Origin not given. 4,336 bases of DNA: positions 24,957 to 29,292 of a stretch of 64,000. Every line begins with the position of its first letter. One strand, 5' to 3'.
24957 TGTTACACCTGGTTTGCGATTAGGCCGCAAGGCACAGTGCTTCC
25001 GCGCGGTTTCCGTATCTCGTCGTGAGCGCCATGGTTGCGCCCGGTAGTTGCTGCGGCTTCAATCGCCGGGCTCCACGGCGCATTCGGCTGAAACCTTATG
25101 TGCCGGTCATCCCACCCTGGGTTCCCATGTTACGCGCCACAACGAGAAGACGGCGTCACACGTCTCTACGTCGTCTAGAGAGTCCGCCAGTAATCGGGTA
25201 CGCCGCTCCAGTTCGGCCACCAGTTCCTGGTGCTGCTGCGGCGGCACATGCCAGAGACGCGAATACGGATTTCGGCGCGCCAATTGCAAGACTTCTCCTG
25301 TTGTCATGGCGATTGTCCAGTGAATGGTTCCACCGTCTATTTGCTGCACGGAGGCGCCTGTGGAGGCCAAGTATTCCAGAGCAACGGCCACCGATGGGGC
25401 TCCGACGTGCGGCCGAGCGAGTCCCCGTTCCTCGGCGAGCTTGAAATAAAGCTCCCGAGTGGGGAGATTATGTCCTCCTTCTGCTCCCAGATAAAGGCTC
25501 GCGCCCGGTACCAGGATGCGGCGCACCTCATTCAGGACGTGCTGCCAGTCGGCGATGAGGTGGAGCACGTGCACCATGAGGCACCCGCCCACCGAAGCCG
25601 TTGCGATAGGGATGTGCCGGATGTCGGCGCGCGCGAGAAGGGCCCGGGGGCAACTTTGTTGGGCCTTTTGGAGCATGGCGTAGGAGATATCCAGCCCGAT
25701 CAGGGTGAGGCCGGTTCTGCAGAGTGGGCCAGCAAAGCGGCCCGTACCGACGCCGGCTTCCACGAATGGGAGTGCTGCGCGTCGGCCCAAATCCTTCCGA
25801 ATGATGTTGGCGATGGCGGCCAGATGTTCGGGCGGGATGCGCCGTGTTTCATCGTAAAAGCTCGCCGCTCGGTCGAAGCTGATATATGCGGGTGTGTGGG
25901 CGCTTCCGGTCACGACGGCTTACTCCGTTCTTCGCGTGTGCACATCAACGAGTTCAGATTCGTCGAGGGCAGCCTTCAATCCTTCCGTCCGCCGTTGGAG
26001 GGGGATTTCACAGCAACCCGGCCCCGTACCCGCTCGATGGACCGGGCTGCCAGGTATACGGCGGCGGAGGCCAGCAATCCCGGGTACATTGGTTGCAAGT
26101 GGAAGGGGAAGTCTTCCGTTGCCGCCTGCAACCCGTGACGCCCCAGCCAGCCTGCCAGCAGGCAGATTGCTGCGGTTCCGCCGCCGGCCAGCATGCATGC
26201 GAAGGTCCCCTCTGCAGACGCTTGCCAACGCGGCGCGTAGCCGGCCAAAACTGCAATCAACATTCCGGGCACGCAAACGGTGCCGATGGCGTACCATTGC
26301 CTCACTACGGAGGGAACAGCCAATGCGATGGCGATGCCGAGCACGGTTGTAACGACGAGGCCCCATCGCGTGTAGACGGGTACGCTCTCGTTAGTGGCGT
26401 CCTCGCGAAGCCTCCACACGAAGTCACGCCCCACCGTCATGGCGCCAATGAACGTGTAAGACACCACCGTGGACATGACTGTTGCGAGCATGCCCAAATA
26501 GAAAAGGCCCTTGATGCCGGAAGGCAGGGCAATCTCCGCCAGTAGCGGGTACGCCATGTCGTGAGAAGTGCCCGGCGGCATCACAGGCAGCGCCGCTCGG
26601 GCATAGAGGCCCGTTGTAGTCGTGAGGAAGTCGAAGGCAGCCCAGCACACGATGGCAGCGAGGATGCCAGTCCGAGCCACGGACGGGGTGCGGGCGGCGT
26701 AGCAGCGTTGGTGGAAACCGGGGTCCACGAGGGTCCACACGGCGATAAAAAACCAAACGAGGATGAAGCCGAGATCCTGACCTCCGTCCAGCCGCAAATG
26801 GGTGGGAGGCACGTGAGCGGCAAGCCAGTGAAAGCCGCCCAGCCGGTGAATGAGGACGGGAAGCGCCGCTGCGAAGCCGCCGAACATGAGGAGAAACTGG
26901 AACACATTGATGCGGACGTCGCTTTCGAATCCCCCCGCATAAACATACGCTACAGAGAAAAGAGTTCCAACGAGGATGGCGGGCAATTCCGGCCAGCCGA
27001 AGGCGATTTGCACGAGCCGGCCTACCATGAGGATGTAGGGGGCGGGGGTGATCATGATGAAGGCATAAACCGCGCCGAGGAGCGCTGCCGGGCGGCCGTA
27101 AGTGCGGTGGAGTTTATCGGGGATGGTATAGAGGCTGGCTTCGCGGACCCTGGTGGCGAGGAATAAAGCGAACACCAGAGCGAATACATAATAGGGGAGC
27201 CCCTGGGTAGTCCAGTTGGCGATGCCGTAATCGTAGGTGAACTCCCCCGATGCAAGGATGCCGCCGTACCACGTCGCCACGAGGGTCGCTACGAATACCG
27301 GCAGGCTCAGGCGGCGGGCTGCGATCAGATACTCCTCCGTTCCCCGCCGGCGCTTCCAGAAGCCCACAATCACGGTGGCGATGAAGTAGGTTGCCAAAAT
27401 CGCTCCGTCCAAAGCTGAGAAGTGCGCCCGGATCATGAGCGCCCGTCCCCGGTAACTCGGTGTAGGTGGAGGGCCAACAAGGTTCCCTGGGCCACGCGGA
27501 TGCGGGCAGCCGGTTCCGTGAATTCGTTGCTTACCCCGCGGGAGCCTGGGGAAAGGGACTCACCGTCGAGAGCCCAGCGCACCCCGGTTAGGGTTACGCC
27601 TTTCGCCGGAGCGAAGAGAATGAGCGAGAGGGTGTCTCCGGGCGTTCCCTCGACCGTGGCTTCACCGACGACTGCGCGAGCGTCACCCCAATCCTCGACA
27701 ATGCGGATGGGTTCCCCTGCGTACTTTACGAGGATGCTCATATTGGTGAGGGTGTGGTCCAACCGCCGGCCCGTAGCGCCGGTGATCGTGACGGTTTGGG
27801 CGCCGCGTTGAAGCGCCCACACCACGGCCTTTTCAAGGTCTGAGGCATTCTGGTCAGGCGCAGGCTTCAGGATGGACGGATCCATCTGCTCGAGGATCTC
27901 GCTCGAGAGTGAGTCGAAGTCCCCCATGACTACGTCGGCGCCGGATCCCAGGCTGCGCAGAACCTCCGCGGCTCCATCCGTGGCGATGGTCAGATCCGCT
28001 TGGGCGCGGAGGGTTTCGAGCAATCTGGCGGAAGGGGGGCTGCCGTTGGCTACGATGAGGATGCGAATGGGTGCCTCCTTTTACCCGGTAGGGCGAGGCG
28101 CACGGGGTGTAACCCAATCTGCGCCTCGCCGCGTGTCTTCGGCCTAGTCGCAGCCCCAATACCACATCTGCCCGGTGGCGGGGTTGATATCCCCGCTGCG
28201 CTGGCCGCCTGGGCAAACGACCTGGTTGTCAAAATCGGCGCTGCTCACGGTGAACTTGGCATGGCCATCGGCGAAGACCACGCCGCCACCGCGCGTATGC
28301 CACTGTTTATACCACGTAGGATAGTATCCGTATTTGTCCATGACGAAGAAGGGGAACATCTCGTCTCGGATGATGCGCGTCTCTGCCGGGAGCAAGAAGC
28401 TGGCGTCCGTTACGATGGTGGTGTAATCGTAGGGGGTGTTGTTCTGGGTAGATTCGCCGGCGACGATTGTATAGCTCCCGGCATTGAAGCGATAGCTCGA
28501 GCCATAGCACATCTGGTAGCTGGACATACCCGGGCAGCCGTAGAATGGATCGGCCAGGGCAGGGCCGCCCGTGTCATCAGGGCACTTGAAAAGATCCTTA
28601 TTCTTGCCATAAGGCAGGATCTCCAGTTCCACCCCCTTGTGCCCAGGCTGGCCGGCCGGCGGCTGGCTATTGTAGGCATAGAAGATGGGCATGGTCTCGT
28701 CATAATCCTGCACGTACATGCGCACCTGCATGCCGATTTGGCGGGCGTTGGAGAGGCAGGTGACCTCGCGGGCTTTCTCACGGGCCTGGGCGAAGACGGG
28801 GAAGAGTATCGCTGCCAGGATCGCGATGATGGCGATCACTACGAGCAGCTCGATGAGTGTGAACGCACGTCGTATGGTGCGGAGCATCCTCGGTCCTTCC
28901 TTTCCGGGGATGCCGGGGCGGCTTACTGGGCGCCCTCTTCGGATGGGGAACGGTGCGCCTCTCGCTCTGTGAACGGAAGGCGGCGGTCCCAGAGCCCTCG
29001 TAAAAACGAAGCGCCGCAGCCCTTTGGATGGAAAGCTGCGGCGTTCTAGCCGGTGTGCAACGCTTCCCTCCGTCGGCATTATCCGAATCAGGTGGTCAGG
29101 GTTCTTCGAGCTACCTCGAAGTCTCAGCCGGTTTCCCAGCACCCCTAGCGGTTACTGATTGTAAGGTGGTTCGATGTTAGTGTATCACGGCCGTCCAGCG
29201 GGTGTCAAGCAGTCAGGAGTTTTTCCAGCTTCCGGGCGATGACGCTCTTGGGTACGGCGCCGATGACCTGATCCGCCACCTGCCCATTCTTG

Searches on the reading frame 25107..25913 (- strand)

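Call 45: search_protein_families(library=pfam, proteins=[window:25107-25913:-], max_evalue=0.01)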
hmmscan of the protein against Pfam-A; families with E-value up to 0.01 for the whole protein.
window:25107-25913:- (268 aa): 5 families
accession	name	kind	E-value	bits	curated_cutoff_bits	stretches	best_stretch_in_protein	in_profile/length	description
PF08241.18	Methyltransf_11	-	1.4e-17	64.5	21.2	1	52-141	2-94/95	Methyltransferase domain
PF13649.12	Methyltransf_25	-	1e-13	52.2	27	1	51-137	2-96/97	Methyltransferase domain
PF08242.18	Methyltransf_12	-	3.8e-09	37.6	30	1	51-139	1-97/98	Methyltransferase domain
PF13847.12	Methyltransf_31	-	2.6e-05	24.4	27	1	48-140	5-107/145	Methyltransferase domain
PF13489.12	Methyltransf_23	-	0.00061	20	27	1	49-142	25-116/164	Methyltransferase domain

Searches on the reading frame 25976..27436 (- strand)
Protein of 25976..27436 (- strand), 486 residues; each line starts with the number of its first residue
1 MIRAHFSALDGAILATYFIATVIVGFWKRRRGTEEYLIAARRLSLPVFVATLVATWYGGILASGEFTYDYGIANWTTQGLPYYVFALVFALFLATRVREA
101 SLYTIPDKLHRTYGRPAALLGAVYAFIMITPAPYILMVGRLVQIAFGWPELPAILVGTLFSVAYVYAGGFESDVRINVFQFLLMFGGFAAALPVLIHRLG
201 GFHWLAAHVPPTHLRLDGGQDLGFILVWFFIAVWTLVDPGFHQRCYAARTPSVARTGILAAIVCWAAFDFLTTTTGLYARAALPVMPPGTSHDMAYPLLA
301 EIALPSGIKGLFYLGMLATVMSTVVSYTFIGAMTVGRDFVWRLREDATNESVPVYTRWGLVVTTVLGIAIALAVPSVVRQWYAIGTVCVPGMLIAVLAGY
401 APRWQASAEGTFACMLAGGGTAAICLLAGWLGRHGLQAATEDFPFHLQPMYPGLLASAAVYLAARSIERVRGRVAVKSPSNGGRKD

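Call 45: search_protein_families(library=pfam, proteins=[window:25976-27436:-], max_evalue=0.01)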
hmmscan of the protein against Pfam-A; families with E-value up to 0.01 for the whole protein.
window:25976-27436:- (486 aa): 1 family
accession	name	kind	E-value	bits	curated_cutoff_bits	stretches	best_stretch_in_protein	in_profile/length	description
PF00474.23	SSF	-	1.1e-21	77.6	22.8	1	36-418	1-406/406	Sodium:solute symporter family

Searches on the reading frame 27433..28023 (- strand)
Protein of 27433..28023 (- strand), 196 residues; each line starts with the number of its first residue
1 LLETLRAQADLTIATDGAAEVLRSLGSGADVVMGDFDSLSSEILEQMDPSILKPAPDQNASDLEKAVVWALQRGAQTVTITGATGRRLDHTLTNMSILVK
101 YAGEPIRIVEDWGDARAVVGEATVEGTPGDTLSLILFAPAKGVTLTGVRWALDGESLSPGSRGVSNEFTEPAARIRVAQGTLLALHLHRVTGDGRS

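Call 45: search_protein_families(library=pfam, proteins=[window:27433-28023:-], max_evalue=0.01)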
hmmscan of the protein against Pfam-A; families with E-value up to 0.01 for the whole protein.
window:27433-28023:- (196 aa): 2 families
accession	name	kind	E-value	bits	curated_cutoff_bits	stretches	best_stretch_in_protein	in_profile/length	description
PF04263.21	TPK_catalytic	-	6.7e-25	87.7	30.7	1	4-108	3-111/113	Thiamin pyrophosphokinase, catalytic domain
PF04265.19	TPK_B1_binding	-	1.1e-10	41.5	22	1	128-182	10-67/67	Thiamin pyrophosphokinase, vitamin B1 binding domain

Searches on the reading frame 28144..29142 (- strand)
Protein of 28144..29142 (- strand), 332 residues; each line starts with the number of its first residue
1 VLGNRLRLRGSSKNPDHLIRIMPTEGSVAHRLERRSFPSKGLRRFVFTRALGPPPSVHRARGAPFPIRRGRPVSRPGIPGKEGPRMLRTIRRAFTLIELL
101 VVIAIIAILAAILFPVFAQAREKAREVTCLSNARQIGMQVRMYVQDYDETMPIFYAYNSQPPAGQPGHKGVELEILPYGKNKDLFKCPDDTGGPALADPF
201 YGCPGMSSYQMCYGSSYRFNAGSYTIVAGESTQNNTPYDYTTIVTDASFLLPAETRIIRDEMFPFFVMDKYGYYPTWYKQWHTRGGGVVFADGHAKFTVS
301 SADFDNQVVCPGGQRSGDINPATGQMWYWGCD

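Call 45: search_protein_families(library=pfam, proteins=[window:28144-29142:-], max_evalue=0.01)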
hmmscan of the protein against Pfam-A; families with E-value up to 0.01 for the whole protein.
window:28144-29142:- (332 aa): 2 families
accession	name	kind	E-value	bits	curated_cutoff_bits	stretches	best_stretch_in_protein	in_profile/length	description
PF07963.17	N_methyl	-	1.1e-07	31.5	21.2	1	91-114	4-27/27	Prokaryotic N-terminal methylation motif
PF07596.16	SBP_bac_10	-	7.4e-05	23.4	23.3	0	119-155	2-37/268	Protein of unknown function (DUF1559)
